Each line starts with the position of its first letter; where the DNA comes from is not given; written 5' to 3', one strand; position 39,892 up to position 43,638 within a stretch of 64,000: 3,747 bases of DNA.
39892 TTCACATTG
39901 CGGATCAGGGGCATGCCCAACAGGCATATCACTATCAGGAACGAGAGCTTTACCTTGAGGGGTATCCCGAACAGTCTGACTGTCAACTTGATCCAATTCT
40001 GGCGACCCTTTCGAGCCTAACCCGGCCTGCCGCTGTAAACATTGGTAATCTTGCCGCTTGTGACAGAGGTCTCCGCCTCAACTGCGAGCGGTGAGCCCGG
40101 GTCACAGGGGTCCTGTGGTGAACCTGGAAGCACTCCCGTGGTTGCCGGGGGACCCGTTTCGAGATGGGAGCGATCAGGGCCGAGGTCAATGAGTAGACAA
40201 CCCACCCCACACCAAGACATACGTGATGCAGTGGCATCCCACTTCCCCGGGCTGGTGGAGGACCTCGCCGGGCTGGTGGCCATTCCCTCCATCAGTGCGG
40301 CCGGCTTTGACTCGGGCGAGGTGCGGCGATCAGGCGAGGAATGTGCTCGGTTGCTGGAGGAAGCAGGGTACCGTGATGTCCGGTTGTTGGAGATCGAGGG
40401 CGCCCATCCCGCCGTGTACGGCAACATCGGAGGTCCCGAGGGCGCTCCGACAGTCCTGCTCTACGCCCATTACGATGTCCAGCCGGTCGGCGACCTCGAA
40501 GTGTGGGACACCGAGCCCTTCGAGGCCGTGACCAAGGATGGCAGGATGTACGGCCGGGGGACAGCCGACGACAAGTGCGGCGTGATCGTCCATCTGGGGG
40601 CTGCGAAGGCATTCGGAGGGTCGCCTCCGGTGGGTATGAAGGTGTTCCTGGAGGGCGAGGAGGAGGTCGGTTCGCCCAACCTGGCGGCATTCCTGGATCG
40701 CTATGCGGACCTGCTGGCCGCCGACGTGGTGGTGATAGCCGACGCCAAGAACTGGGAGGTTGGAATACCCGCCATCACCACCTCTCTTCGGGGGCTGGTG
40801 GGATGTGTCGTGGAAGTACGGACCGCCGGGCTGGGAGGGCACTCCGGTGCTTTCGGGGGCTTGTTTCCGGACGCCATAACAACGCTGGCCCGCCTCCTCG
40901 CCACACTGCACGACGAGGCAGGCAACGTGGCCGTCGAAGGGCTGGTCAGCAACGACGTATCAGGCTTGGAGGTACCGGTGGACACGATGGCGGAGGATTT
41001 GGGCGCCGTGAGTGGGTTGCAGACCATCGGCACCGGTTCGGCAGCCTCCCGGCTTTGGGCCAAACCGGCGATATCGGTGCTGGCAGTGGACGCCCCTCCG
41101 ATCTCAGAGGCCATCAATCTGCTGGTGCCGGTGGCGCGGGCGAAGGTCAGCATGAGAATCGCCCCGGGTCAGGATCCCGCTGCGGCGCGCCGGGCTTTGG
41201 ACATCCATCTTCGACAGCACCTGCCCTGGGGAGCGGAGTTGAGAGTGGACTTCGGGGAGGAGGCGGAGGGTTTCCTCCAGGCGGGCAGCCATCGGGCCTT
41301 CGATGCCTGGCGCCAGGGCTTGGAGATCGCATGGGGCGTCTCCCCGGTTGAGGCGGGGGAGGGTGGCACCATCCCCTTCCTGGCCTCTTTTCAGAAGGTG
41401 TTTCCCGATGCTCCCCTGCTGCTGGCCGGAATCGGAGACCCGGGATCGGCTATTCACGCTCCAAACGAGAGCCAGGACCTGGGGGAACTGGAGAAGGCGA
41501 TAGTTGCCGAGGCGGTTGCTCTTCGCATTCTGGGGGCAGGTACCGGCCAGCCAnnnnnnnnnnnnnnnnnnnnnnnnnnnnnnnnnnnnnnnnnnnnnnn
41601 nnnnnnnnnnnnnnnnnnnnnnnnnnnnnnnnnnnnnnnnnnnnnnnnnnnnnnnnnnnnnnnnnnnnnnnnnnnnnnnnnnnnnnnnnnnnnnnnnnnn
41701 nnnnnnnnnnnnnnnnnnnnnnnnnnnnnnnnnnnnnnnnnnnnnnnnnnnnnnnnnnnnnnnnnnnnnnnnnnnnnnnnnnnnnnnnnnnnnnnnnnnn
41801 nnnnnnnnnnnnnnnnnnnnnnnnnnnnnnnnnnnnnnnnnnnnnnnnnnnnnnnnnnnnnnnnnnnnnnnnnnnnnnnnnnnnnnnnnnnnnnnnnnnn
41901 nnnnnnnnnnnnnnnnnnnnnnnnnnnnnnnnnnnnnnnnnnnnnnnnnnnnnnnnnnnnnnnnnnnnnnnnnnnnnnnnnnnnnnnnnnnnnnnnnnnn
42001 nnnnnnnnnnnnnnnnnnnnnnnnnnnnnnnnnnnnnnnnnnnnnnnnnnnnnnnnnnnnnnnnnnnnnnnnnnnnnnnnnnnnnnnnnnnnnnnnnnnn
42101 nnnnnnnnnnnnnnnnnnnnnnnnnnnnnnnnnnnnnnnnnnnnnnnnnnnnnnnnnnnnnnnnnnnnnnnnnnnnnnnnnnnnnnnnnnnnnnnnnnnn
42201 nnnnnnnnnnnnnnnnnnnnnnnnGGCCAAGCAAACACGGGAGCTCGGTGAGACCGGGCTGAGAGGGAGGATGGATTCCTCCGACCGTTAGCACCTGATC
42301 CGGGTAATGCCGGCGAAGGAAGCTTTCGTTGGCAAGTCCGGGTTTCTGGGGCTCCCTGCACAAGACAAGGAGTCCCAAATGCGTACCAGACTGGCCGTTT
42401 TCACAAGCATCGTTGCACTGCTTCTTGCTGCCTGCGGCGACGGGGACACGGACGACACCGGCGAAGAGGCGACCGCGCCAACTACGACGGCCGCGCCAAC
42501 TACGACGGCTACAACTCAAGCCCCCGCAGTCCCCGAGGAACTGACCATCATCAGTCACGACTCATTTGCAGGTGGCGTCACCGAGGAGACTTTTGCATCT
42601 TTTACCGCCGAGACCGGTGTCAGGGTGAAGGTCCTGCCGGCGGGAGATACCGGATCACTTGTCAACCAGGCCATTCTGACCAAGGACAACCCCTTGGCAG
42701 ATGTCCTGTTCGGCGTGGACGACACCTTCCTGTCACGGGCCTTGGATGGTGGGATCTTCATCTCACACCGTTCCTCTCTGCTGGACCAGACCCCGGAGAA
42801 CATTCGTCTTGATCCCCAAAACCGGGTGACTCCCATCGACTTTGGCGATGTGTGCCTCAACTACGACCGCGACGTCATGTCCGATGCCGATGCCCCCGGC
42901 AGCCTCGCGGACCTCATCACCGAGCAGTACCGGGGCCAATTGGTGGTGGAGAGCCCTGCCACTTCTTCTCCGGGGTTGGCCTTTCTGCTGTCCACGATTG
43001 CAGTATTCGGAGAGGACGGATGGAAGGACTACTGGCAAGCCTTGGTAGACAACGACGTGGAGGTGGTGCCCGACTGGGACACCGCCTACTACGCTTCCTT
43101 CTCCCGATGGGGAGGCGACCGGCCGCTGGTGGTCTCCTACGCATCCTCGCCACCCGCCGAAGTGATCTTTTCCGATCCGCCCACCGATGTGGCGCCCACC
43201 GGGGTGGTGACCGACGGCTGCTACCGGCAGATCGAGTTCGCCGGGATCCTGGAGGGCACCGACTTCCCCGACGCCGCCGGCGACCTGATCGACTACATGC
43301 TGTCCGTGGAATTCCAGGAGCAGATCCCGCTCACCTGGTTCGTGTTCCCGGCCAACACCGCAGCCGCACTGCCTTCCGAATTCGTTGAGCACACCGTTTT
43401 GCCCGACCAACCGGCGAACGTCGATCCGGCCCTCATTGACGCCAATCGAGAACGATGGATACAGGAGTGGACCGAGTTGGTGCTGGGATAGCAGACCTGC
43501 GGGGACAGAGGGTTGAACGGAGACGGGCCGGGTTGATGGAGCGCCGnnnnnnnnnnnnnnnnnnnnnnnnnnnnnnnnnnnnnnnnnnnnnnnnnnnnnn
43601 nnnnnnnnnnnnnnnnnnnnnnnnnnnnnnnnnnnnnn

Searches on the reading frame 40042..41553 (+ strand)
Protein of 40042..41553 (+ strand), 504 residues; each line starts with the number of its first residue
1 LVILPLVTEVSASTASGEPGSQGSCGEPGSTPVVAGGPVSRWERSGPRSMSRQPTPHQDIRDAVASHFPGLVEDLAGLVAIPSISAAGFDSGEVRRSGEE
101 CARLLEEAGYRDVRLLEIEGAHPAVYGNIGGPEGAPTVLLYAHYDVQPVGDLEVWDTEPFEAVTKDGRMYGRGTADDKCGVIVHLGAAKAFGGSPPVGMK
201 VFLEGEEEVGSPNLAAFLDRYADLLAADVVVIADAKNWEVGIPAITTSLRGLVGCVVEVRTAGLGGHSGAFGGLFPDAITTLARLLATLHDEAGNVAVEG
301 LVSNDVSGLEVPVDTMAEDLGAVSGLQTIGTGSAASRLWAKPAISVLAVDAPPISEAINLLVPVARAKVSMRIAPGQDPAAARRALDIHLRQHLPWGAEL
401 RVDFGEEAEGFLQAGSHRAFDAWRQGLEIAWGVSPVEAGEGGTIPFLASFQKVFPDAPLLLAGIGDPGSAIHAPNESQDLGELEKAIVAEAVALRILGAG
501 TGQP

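Call 70: search_protein_families(library=pfam, proteins=[window:40042-41553:+], max_evalue=0.00001)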
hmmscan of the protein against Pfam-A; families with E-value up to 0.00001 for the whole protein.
window:40042-41553:+ (504 aa): 2 families
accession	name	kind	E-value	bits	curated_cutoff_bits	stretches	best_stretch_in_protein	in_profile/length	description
PF01546.33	Peptidase_M20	-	3.2e-24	86.4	24.6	1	139-488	1-198/206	Peptidase family M20/M25/M40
PF07687.19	M20_dimer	-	8e-12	45.5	21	1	248-397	2-106/107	Peptidase dimerisation domain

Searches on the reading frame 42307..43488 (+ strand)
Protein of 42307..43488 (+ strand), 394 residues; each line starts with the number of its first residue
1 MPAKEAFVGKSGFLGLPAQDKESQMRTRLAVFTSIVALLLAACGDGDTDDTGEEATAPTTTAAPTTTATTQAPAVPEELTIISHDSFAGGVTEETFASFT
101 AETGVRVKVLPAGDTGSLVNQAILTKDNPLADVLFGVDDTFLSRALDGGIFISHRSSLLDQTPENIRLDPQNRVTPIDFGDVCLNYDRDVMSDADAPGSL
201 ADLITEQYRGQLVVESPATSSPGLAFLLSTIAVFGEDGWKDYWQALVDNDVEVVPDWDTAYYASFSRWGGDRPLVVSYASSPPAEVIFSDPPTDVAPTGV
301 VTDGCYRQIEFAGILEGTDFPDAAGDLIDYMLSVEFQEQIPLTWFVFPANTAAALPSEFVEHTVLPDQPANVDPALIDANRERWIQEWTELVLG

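Call 32: find_encoding_contigs(protein=window:42307-43488:+, flank=10000, max_places=1)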
Protein window:42307-43488:+ (394 aa): no gene with exactly this product is on record in the collection.

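Call 70: search_protein_families(library=pfam, proteins=[window:42307-43488:+], max_evalue=0.00001)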
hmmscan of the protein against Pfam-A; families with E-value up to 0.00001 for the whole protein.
window:42307-43488:+ (394 aa): 2 families
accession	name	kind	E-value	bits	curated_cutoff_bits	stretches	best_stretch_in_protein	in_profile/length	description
PF13343.11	SBP_bac_6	-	4.7e-22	79.1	24.6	1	128-356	1-226/245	Bacterial extracellular solute-binding protein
PF13416.11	SBP_bac_8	-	4.9e-11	43.4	27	1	96-361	3-273/279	Bacterial extracellular solute-binding protein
